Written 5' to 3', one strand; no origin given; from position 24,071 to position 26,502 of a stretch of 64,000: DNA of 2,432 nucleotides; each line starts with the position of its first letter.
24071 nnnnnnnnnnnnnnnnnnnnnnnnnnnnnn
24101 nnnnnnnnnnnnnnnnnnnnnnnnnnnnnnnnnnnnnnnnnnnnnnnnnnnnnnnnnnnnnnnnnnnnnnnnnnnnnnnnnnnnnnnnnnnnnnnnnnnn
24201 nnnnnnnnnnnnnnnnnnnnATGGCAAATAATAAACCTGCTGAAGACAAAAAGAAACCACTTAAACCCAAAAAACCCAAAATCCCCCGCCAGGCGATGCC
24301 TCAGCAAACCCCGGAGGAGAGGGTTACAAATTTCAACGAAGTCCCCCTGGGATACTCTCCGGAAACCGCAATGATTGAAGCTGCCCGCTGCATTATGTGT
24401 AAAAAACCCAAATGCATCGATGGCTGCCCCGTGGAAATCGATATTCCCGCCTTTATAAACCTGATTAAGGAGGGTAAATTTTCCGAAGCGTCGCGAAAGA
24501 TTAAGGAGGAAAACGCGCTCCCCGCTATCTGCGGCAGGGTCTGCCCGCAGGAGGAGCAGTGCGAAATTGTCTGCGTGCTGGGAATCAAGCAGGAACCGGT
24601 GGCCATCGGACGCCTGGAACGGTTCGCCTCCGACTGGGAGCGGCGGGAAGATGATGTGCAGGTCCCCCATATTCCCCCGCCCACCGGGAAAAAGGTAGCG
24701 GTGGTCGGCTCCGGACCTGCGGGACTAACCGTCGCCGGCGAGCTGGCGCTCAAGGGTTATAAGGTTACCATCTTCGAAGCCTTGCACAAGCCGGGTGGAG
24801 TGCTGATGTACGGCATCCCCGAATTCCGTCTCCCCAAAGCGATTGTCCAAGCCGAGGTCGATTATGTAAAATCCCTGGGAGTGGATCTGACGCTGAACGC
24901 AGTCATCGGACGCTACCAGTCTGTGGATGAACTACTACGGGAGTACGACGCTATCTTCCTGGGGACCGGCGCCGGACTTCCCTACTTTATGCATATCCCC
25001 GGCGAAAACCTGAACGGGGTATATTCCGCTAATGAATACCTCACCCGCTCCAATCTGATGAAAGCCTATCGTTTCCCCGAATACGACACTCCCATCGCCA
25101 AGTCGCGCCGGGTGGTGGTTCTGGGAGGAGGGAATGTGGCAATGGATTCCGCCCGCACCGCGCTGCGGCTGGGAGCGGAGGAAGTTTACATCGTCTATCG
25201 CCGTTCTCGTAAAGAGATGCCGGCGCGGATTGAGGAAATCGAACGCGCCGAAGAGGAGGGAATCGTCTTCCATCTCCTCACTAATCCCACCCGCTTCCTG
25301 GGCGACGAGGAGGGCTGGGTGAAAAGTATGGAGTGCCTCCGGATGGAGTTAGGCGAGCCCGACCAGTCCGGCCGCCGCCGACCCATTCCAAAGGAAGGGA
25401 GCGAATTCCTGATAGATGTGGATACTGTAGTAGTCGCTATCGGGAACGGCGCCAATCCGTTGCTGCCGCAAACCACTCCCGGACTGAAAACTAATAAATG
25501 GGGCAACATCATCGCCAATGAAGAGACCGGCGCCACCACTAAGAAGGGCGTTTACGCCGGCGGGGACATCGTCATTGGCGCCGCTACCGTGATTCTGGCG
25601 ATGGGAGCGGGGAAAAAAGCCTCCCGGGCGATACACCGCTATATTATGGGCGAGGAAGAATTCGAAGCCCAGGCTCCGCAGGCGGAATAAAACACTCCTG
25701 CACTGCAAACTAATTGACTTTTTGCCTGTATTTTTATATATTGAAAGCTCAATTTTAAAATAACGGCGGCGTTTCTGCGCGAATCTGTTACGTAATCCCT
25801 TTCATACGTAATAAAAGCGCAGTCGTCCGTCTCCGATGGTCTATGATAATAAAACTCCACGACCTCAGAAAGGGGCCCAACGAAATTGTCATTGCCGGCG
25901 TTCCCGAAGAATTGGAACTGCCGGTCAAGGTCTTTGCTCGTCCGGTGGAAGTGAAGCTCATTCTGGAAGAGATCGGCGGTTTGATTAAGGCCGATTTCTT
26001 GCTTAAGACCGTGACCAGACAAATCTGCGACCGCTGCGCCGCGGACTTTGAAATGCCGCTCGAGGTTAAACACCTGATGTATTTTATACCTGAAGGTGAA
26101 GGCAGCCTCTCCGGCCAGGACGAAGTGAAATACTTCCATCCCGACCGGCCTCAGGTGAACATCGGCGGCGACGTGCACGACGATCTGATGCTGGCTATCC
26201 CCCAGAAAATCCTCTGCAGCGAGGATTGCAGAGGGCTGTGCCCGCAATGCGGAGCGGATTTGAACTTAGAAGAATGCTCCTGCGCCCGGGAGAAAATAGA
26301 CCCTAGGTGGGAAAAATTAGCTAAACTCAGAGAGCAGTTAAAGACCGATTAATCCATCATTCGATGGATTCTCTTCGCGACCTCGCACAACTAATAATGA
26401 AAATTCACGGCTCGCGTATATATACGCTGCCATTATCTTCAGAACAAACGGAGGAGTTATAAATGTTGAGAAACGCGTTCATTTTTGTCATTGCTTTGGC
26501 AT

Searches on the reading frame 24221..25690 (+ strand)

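Call 3: search_protein_families(library=pfam, proteins=[window:24221-25690:+], max_evalue=0.001)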
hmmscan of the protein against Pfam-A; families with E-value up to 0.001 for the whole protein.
window:24221-25690:+ (489 aa): 13 families
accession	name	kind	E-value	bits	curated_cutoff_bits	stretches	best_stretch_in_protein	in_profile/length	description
PF14691.11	Fer4_20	-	1e-42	144.9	25.8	1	34-143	1-111/113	Dihydroprymidine dehydrogenase domain II, 4Fe-4S cluster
PF07992.20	Pyr_redox_2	-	2.4e-36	126.1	26.1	1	157-460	1-287/291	Pyridine nucleotide-disulphide oxidoreductase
PF00070.33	Pyr_redox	-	9.3e-14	52.1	22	2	297-370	1-77/82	Pyridine nucleotide-disulphide oxidoreductase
PF13738.12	Pyr_redox_3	-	2.7e-08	33.8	30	0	293-330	162-198/305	Pyridine nucleotide-disulphide oxidoreductase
PF13450.12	NAD_binding_8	-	1.7e-07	31.8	21.9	1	161-194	1-34/68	NAD(P)-binding Rossmann-like domain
PF01262.27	AlaDh_PNT_C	-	8.2e-06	25.8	23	0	294-328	27-60/214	Alanine dehydrogenase/PNT, C-terminal domain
PF13241.12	NAD_binding_7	-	8.5e-06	26.7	22.1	0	294-343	6-54/104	Putative NAD(P)-binding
PF01266.30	DAO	-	1.5e-05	25.2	27.9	1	158-192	1-35/353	FAD dependent oxidoreductase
PF01946.23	Thi4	-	4.1e-05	23.4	26.2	1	158-213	19-73/235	Thi4 family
PF01494.25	FAD_binding_3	-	0.00014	21.6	22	1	158-189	3-34/349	FAD binding domain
PF03486.20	HI0933_like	-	0.00042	20.3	50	0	158-192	2-36/244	HI0933-like protein Rossmann domain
PF01488.26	Shikimate_DH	-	0.00072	20.1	24.3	0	294-331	11-48/138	Shikimate / quinate 5-dehydrogenase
PF02826.25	2-Hacid_dh_C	-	0.00078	19.3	25.1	0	150-191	30-71/178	D-isomer specific 2-hydroxyacid dehydrogenase, NAD binding domain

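Call 4: search_protein_families(library=ncbifam, proteins=[window:24221-25690:+], max_evalue=0.001)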
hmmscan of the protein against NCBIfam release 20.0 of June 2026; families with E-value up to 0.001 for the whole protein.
window:24221-25690:+ (489 aa): 60 families (the best 25 are shown)
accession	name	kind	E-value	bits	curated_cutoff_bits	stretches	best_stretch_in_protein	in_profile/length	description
NF009414.0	PRK12778.1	equivalog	4.2e-214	713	1103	1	10-476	283-750/752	bifunctional dihydroorotate dehydrogenase B NAD binding subunit/NADPH-dependent glutamate synthase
TIGR01316.1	gltA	equivalog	3.1e-186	619.5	471.75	1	31-475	2-449/449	NADPH-dependent glutamate synthase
NF009413.0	PRK12775.1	equivalog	5.1e-161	537.7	1895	1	8-479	283-758/1006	putative trifunctional 2-polyprenylphenol hydroxylase/glutamate synthase subunit beta/ferritin domain-containing protein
NF009415.0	PRK12779.1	equivalog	5.3e-124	415.2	1519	1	62-475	207-626/944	putative bifunctional glutamate synthase subunit beta/2-polyprenylphenol hydroxylase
NF009454.0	PRK12814.1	equivalog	3.5e-122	409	916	2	64-481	103-506/657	putative NADPH-dependent glutamate synthase small subunit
NF009410.0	PRK12771.1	subfamily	1.1e-119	400.5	516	2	62-479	47-449/566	NAD(P)-binding protein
TIGR01318.1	gltD_gamma_fam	subfamily_domain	3.8e-111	371.9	482.95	1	21-475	6-465/467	glutamate synthase, small subunit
NF009408.0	PRK12769.1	equivalog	1e-102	344.4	1003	1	18-476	188-652/659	formate-dependent uric acid utilization protein AegA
NF009451.0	PRK12809.1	equivalog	6.3e-95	318.8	1154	1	19-471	172-630/639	formate-dependent uric acid utilization protein YgfT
NF010590.0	PRK13984.1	equivalog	1.5e-92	310.7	946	1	21-478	156-609/611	putative oxidoreductase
TIGR03315.1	Se_ygfK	equivalog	1.9e-85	287.2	835.3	1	60-472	442-836/1012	putative selenate reductase subunit YgfK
NF009409.0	PRK12770.1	subfamily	3.3e-84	283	343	1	152-478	14-353/360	putative glutamate synthase subunit beta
TIGR01317.1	GOGAT_sm_gam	subfamily_domain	4.1e-83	279.9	447.7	1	23-479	10-482/485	glutamate synthase small subunit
NF045663.1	diclust_near_Sec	equivalog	5.3e-44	150.5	530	1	55-251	10-199/759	pyridine nucleotide-disulfide oxidoreductase/dicluster-binding protein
TIGR01292.1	TRX_reduct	equivalog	3.9e-17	62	343.45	1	289-475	135-300/300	thioredoxin-disulfide reductase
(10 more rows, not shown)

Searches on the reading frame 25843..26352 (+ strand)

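Call 3: search_protein_families(library=pfam, proteins=[window:25843-26352:+], max_evalue=0.001)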
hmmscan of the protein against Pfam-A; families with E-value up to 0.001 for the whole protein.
window:25843-26352:+ (169 aa): 1 family
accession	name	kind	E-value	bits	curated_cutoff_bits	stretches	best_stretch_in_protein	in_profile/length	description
PF02620.22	YceD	-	1e-27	97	33.2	1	54-162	5-118/119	Large ribosomal RNA subunit accumulation protein YceD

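Call 4: search_protein_families(library=ncbifam, proteins=[window:25843-26352:+], max_evalue=0.001)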
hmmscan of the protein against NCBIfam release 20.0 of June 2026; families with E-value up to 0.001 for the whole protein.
window:25843-26352:+ (169 aa): 0 families
